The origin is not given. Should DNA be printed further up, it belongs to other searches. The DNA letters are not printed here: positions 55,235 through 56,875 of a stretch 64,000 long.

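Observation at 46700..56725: Glycerol-type ABC transporter (two ATPases plus a DUF2160 small membrane protein) physically linked to a PTS-dependent dihydroxyacetone kinase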

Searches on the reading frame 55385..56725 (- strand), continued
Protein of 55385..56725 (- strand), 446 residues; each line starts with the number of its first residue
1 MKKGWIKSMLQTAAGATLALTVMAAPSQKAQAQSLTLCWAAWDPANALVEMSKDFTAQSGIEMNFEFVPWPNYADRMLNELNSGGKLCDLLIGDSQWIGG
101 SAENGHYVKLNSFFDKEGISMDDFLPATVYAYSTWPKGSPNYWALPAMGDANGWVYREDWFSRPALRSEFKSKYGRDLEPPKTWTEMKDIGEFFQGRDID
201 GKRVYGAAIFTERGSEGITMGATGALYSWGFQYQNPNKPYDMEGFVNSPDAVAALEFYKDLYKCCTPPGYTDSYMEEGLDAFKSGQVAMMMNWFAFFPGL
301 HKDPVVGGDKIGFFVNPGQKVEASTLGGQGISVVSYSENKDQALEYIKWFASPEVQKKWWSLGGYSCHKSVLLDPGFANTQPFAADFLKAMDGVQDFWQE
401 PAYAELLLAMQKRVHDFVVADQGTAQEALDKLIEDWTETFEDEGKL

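Call 52: get_annotated_region(hit=H21, flank=13000)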
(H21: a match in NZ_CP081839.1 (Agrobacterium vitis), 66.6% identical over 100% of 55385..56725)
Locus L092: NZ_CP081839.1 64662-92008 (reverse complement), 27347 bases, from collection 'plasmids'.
description: Agrobacterium vitis strain F2/5 plasmid unnamed1, complete sequence
organism: Agrobacterium vitis (NCBI taxid 373)
taxonomy: Bacteria; Pseudomonadota; Alphaproteobacteria; Hyphomicrobiales; Rhizobiaceae; Agrobacterium; Agrobacterium vitis
host: -; source: Vitis,Cell culture,South Africa; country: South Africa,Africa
typing (MOB-suite, as given by PLSDB): non-mobilizable; mating-pair formation MPF_T
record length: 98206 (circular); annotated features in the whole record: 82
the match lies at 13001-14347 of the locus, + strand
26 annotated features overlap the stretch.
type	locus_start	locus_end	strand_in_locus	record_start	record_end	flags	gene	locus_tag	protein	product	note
CDS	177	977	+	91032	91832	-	-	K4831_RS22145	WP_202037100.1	lytic transglycosylase domain-containing protein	-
CDS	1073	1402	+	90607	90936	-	-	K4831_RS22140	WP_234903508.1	TrbC/VirB2 family protein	-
CDS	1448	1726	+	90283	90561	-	-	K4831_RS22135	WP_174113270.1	VirB3 family type IV secretion system protein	-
CDS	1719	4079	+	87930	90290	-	-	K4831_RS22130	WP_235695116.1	type IV secretion protein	-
CDS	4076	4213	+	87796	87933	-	-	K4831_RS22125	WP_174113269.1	hypothetical protein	-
CDS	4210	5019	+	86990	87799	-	-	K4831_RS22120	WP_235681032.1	type IV secretion system protein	-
CDS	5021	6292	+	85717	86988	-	-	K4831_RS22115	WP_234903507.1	type IV secretion system protein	GO:0030255 - protein secretion by the type IV secretion system [Evidence IEA]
CDS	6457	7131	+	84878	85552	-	-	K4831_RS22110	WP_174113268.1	type IV secretion system protein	-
CDS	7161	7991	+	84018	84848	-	-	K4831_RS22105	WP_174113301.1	TrbG/VirB9 family P-type conjugative transfer protein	-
CDS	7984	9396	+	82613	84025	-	-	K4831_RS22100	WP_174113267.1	TrbI/VirB10 family protein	-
CDS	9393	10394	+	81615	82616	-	virB11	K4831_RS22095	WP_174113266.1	P-type DNA transfer ATPase VirB11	GO:0044097 - secretion by the type IV secretion system [Evidence IEA]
CDS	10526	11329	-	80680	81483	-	-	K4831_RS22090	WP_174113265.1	hypothetical protein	-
CDS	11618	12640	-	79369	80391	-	-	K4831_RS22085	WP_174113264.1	LacI family DNA-binding transcriptional regulator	-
CDS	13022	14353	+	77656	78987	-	-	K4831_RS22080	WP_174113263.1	extracellular solute-binding protein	-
CDS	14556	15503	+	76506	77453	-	-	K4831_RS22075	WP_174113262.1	sugar ABC transporter permease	-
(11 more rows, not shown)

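Call 53: get_annotated_region(hit=H15, flank=13000)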
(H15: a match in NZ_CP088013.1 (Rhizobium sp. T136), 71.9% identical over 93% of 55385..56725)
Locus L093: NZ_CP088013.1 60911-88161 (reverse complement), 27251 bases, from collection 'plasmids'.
description: Rhizobium sp. T136 plasmid pT136c, complete sequence
organism: Rhizobium sp. T136 (NCBI taxid 555319)
taxonomy: Bacteria; Pseudomonadota; Alphaproteobacteria; Hyphomicrobiales; Rhizobiaceae; Rhizobium; Rhizobium sp. T136
host: -; source: Melilotus albus,Cell culture,root nodule; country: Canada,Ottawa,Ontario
typing (MOB-suite, as given by PLSDB): non-mobilizable
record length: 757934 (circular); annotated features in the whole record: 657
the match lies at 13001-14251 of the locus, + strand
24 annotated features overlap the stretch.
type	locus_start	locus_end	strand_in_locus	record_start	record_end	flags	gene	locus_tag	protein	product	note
CDS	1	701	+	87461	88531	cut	-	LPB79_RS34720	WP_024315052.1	LLM class flavin-dependent oxidoreductase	-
CDS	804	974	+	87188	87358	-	-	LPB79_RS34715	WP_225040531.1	hypothetical protein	-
CDS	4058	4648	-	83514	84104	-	-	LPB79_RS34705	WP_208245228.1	ester cyclase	GO:0030638 - polyketide metabolic process [Evidence IEA]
CDS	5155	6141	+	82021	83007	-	-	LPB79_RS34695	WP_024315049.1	BMP family protein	-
CDS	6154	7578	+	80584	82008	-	-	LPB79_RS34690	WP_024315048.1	amidase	-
CDS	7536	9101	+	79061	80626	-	-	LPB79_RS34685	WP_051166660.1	ABC transporter ATP-binding protein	-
CDS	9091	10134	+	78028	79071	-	-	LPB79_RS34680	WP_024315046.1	ABC transporter permease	-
CDS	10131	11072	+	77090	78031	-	-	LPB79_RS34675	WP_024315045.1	ABC transporter permease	-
CDS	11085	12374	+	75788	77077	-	-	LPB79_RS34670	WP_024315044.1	amidohydrolase family protein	-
CDS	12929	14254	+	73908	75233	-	-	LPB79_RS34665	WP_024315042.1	ABC transporter substrate-binding protein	-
CDS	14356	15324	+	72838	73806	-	-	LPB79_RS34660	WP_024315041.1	sugar ABC transporter permease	-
CDS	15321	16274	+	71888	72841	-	-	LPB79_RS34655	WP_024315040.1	carbohydrate ABC transporter permease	GO:0008643 - carbohydrate transport [Evidence IEA]; GO:0055085 - transmembrane transport [Evidence IEA]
CDS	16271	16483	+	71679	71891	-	-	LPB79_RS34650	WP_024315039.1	hypothetical protein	-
CDS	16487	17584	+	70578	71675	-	-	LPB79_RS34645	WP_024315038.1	ABC transporter ATP-binding protein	-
CDS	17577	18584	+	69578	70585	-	-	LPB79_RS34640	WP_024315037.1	ABC transporter ATP-binding protein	-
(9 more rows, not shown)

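Call 75: search_protein_families(library=pfam, proteins=[L015:1498-3009:+, L066:3110-4306:-, L018:568-1467:+, L038:4882-6537:-, L051:7212-8447:+, L088:1290-2564:+, L067:3997-4665:-, L060:5770-7095:-, L067:18075-19106:-, L050:4862-5887:+], max_evalue=0.00001)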
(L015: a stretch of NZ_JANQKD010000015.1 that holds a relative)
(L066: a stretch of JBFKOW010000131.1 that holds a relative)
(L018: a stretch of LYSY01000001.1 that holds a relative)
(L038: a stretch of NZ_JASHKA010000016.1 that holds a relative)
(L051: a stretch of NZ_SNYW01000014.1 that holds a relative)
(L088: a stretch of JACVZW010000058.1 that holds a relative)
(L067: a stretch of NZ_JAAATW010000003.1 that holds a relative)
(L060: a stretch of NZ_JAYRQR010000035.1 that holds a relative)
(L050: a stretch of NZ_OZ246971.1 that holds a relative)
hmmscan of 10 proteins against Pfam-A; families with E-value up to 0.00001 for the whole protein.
L015:1498-3009:+ (503 aa): 2 families
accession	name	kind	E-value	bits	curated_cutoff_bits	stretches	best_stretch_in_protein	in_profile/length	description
PF00370.27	FGGY_N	-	6.8e-57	193.3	28.8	1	8-248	2-243/245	FGGY family of carbohydrate kinases, N-terminal domain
PF02782.22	FGGY_C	-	3.2e-33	115.6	27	1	265-447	7-197/198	FGGY family of carbohydrate kinases, C-terminal domain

L066:3110-4306:- (398 aa): 0 families

L018:568-1467:+ (299 aa): 2 families
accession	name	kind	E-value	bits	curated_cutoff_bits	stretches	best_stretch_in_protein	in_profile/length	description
PF13561.12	adh_short_C2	-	1.5e-61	208.4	27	1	51-288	1-235/236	Enoyl-(Acyl carrier protein) reductase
PF00106.31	adh_short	-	1.8e-49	168.3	26.6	1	46-240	2-193/195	short chain dehydrogenase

L038:4882-6537:- (551 aa): 1 family
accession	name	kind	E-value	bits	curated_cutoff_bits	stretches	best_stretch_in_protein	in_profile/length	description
PF02028.23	BCCT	-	4.5e-159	530.4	27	1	54-543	1-484/485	BCCT, betaine/carnitine/choline family transporter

L051:7212-8447:+ (411 aa): 0 families

L088:1290-2564:+ (424 aa): 3 families
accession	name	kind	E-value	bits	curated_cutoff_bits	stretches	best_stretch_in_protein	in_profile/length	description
PF01595.25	CNNM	-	3e-46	157.8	28.4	1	6-197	1-181/181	Cyclin M transmembrane N-terminal domain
PF03471.22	CorC_HlyC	-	3.9e-19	68.9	27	1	346-423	2-80/81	Transporter associated domain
PF00571.33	CBS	-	6e-12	46.2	24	1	282-331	7-56/57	CBS domain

L067:3997-4665:- (222 aa): 2 families
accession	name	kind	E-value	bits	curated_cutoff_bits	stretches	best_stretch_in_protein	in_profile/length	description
PF01135.25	PCMT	-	1.4e-57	195.3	20.3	1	19-218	5-208/210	Protein-L-isoaspartate(D-aspartate) O-methyltransferase (PCMT)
PF13649.12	Methyltransf_25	-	5.3e-06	27.5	27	1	90-160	1-72/97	Methyltransferase domain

L060:5770-7095:- (441 aa): 1 family
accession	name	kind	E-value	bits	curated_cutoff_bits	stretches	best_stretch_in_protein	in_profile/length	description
PF01261.30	AP_endonuc_2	-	1.6e-06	28.5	31.1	1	150-282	46-168/249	Xylose isomerase-like TIM barrel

L067:18075-19106:- (343 aa): 0 families

L050:4862-5887:+ (341 aa): 1 family
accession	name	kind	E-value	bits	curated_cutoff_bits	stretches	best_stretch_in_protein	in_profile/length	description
PF00291.31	PALP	-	1.8e-48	165.8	35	1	15-324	4-293/295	Pyridoxal-phosphate dependent enzyme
